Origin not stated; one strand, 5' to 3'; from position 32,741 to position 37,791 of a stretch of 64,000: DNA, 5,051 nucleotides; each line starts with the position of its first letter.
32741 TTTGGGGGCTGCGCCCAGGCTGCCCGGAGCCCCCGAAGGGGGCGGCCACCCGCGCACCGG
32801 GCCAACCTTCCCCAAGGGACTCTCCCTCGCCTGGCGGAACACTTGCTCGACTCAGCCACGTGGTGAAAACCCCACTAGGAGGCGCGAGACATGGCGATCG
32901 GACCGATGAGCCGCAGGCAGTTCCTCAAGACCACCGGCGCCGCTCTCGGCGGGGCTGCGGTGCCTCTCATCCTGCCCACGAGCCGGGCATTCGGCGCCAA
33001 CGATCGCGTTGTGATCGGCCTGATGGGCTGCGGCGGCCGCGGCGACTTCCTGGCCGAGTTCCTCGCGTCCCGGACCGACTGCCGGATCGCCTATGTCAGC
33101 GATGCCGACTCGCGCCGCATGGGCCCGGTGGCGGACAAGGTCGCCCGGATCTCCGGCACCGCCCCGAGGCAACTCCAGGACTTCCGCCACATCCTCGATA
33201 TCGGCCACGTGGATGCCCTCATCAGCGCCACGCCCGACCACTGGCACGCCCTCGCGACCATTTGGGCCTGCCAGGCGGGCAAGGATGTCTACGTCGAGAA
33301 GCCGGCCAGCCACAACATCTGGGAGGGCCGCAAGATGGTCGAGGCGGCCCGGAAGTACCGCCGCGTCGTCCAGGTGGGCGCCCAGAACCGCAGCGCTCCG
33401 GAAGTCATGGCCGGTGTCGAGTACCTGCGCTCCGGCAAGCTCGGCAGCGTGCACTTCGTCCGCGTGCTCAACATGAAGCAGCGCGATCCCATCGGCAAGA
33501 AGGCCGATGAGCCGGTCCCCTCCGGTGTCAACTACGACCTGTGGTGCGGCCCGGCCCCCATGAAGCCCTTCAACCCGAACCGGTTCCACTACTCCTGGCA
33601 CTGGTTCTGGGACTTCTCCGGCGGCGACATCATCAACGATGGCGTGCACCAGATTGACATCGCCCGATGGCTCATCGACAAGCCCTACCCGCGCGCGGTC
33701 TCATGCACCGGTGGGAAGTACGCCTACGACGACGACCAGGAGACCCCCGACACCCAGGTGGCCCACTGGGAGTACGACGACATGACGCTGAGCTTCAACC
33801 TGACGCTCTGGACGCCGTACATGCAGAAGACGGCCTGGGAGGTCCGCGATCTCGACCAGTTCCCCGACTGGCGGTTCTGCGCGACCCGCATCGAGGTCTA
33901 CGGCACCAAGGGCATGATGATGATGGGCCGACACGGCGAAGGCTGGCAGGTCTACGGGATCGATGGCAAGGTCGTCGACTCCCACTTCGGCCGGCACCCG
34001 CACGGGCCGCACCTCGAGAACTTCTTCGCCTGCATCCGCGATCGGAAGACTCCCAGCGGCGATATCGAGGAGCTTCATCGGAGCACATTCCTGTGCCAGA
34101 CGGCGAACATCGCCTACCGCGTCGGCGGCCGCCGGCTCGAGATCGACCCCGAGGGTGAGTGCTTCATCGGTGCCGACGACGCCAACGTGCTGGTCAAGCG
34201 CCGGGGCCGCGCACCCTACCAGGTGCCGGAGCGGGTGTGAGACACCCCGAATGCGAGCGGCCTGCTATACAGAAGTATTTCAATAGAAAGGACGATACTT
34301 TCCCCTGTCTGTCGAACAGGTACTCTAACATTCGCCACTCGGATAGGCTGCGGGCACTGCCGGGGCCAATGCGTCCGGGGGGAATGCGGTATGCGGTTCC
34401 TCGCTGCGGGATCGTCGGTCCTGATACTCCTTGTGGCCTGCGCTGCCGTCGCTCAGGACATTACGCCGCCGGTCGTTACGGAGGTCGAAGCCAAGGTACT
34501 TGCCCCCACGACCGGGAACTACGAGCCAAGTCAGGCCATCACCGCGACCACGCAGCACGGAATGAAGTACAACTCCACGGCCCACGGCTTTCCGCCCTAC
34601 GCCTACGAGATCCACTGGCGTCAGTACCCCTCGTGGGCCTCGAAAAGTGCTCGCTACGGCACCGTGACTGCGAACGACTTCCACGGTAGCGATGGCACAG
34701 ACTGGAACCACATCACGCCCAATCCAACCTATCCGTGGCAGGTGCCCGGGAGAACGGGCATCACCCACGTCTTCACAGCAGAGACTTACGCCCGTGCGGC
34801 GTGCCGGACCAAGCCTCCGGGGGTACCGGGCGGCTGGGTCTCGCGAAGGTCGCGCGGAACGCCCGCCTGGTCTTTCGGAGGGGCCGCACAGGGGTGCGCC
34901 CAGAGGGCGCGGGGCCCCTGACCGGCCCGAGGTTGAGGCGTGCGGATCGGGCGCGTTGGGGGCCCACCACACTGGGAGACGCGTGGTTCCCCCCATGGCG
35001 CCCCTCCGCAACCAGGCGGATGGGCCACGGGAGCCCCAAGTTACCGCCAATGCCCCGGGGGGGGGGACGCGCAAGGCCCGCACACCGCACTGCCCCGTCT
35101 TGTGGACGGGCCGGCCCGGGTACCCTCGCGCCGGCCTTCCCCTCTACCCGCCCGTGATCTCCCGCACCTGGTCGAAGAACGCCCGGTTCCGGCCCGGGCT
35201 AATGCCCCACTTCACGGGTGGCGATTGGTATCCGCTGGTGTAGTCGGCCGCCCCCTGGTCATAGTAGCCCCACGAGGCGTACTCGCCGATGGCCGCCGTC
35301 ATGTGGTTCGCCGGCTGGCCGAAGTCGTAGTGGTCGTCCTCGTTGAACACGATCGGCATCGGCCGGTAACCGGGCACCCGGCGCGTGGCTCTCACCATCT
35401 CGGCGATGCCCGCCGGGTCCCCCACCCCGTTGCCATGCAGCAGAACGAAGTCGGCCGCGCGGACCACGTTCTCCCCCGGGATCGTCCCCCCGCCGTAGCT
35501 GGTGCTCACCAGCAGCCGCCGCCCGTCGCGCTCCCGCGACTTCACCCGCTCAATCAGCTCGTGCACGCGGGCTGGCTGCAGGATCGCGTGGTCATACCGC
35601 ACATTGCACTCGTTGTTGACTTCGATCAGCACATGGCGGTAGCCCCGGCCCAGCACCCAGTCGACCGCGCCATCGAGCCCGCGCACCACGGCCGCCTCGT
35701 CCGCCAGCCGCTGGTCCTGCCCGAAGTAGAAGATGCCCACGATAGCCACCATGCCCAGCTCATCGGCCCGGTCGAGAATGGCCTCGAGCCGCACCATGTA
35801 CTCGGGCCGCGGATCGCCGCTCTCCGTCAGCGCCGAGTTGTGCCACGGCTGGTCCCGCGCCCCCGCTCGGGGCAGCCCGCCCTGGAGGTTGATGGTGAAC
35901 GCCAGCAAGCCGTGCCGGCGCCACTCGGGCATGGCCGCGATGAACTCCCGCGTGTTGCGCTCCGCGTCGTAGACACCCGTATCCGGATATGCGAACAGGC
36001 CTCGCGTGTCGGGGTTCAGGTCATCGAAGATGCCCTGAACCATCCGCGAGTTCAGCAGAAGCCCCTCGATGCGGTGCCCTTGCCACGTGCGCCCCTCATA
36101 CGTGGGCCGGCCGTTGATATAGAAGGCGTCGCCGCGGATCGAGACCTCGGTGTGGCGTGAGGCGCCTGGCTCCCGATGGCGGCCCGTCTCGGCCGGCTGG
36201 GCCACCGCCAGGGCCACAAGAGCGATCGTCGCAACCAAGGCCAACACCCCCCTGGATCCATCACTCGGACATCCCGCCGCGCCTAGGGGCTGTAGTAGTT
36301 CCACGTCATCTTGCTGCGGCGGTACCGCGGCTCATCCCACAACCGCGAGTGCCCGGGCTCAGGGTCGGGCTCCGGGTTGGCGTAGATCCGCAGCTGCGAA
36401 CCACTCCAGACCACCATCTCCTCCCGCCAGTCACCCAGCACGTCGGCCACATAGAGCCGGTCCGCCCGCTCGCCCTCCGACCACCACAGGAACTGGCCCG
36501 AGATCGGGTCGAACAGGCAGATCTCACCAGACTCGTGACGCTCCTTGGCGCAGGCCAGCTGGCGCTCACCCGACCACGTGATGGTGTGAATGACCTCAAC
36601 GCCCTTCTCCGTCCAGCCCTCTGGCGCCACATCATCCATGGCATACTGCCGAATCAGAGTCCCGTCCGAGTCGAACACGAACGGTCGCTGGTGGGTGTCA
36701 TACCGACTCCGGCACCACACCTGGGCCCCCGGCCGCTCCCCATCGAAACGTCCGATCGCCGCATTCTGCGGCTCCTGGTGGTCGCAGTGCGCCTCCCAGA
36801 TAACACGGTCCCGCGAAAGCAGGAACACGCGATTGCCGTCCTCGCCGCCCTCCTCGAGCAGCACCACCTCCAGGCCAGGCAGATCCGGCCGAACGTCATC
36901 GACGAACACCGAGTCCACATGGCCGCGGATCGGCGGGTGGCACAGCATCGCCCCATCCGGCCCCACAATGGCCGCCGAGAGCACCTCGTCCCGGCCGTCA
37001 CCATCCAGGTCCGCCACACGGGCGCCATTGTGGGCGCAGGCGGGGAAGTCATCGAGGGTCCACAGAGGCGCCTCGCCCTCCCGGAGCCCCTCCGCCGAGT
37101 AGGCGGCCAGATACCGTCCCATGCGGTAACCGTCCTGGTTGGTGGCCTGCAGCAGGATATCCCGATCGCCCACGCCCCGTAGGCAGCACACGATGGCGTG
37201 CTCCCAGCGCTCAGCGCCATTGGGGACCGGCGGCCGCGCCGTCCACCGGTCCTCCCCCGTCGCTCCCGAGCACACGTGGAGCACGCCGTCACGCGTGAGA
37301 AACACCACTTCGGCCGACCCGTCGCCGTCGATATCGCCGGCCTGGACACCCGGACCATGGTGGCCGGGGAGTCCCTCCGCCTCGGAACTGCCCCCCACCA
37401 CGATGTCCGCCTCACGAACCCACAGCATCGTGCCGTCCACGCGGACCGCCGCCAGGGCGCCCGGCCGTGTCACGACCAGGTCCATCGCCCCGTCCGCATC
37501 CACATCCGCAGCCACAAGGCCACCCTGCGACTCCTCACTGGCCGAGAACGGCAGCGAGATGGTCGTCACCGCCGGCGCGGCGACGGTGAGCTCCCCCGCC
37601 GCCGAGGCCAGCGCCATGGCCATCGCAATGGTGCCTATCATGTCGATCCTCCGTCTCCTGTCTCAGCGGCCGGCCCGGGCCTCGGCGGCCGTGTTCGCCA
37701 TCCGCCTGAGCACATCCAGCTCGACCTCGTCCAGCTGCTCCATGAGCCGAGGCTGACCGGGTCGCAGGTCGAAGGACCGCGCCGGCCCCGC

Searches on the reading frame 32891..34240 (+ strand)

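Call 20: search_protein_families(library=pfam, proteins=[window:32891-34240:+])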
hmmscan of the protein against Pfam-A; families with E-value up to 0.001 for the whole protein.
window:32891-34240:+ (449 aa): 5 families
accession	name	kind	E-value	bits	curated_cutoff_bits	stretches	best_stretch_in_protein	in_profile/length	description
PF19051.5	GFO_IDH_MocA_C2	-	6.8e-23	81.9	23.3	2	206-269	45-108/254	Oxidoreductase family, C-terminal alpha/beta domain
PF22725.1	GFO_IDH_MocA_C3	-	4.4e-13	49.8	27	1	233-343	32-123/124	GFO/IDH/MocA C-terminal domain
PF01408.29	GFO_IDH_MocA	-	5.1e-12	47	24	1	42-163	3-119/120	Oxidoreductase family, NAD-binding Rossmann fold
PF02894.22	GFO_IDH_MocA_C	-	4.9e-09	36.8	22.9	1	223-344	28-128/218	Oxidoreductase family, C-terminal alpha/beta domain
PF10518.14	TAT_signal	-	1.5e-05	25.2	22.7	1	5-25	1-21/21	TAT (twin-arginine translocation) pathway signal sequence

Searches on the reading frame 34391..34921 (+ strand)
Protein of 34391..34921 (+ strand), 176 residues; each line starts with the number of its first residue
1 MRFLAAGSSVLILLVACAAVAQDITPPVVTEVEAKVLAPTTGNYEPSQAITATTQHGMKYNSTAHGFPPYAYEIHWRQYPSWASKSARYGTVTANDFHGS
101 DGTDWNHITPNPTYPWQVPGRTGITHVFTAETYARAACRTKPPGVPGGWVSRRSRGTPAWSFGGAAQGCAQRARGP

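Call 41: find_homologous_proteins(query=window:34391-34921:+, max_evalue=0.001)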
Query window:34391-34921:+ (176 aa): 1 proteins with E <= 0.001 among 95 candidates.
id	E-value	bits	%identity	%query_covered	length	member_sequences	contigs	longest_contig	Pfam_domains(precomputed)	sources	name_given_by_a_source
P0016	1.9e-115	401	99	100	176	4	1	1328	-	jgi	-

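Call 42: find_encoding_contigs(protein=P0016, flank=10000, max_places=10)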
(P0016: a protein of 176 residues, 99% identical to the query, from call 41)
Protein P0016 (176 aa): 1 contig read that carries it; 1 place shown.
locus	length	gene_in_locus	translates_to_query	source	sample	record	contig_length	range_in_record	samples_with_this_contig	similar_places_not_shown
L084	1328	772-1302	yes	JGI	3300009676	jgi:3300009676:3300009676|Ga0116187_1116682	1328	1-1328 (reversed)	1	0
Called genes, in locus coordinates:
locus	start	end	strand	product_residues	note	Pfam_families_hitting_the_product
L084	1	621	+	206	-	?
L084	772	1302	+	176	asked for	-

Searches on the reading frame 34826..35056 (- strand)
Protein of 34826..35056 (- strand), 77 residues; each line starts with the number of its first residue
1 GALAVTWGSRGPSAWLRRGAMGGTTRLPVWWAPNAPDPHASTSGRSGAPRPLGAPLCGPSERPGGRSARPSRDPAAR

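Call 80: search_protein_representatives(protein=window:34826-35056:-)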
Query: 77 residues. Proteins with E-value up to 0.001 (for the whole library): 9; up to 1e-10: 3; up to 1e-30: 1. The best 9 are listed.
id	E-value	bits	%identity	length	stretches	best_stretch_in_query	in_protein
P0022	1.6e-44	166.0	86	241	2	10-77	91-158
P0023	5.2e-29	116.4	82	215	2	10-77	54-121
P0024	5.1e-23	97.2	87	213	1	1-76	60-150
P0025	1.9e-10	57.1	77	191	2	41-77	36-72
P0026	9.3e-10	54.9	64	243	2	42-77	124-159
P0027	9.4e-08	48.5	72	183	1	10-48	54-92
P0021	9.0e-07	45.3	67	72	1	21-63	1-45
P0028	7.0e-05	39.3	58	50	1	21-56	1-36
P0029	7.5e-05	39.2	38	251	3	22-68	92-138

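Call 81: find_encoding_contigs(protein=P0022, flank=10000, max_places=5)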
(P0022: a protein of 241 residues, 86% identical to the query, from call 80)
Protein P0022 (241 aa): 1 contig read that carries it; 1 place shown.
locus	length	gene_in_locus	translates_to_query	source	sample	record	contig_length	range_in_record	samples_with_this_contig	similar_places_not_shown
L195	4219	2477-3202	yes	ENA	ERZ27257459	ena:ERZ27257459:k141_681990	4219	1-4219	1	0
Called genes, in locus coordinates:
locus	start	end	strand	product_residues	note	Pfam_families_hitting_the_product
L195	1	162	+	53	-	?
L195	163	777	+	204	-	PF03062:MBOAT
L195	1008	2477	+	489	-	PF00083:Sugar_tr (faint), PF07690:MFS_1, PF13347:MFS_2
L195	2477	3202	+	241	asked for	-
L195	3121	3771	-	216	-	PF00072:Response_reg, PF00196:GerE, PF08281:Sigma70_r4_2, PF13384:HTH_23 (weak), PF13518:HTH_28 (weak)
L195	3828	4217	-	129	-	?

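Call 82: find_encoding_contigs(protein=P0026, flank=10000, max_places=5)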
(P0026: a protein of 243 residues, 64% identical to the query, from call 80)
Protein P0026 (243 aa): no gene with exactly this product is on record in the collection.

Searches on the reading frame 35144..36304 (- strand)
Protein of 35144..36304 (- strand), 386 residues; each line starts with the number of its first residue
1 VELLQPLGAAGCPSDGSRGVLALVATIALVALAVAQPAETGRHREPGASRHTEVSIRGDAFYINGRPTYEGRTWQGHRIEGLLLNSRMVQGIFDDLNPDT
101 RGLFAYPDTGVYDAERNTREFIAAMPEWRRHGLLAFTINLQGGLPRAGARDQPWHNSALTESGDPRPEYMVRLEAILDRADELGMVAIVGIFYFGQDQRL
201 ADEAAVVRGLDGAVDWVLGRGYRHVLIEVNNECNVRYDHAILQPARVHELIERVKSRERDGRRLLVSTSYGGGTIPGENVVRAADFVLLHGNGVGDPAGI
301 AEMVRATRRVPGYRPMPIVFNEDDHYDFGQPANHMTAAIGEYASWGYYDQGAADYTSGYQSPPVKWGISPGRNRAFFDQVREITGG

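Call 20: search_protein_families(library=pfam, proteins=[window:35144-36304:-])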
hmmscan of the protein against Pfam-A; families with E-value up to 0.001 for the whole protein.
window:35144-36304:- (386 aa): 0 families

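Call 43: list_cluster_members(proteins=[P0016, window:35144-36304:-, window:34391-34921:+])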
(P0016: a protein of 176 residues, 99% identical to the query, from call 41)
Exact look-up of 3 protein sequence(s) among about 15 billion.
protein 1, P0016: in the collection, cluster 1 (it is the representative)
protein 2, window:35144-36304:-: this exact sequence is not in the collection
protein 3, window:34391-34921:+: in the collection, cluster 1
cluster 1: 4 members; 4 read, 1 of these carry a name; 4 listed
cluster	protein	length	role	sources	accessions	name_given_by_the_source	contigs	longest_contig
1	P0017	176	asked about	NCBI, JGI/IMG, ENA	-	-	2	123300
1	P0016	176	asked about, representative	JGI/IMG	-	-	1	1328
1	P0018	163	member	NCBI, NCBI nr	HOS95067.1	MAG TPA: hypothetical protein PLQ54_17260, partial [Armatimonadota bacterium] | hypothetical protein [Armatimonadota bacterium]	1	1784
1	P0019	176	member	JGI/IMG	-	-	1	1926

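Call 85: search_protein_families(library=pfam, proteins=[window:35144-36304:-])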
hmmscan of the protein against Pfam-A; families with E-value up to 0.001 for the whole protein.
window:35144-36304:- (386 aa): 0 families

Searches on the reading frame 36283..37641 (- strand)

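Call 85: search_protein_families(library=pfam, proteins=[window:36283-37641:-])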
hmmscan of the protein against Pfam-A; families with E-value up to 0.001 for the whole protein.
window:36283-37641:- (452 aa): 4 families
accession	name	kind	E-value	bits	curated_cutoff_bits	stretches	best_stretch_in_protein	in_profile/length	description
PF21348.3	RGL11_C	-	1.6e-17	63.9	27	1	207-443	238-462/490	Rhamnogalacturonan lyase family 11, C-terminal domain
PF13517.12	FG-GAP_3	-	3e-13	50.6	26.9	1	46-113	1-60/61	FG-GAP-like repeat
PF01839.29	FG-GAP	-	6.8e-07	29.5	22.1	0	42-62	5-25/37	FG-GAP repeat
PF25292.1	Beta-prop_CGLA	-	0.00064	19.7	26.8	0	61-134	9-68/316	Lambda-carrageenase beta-propeller domain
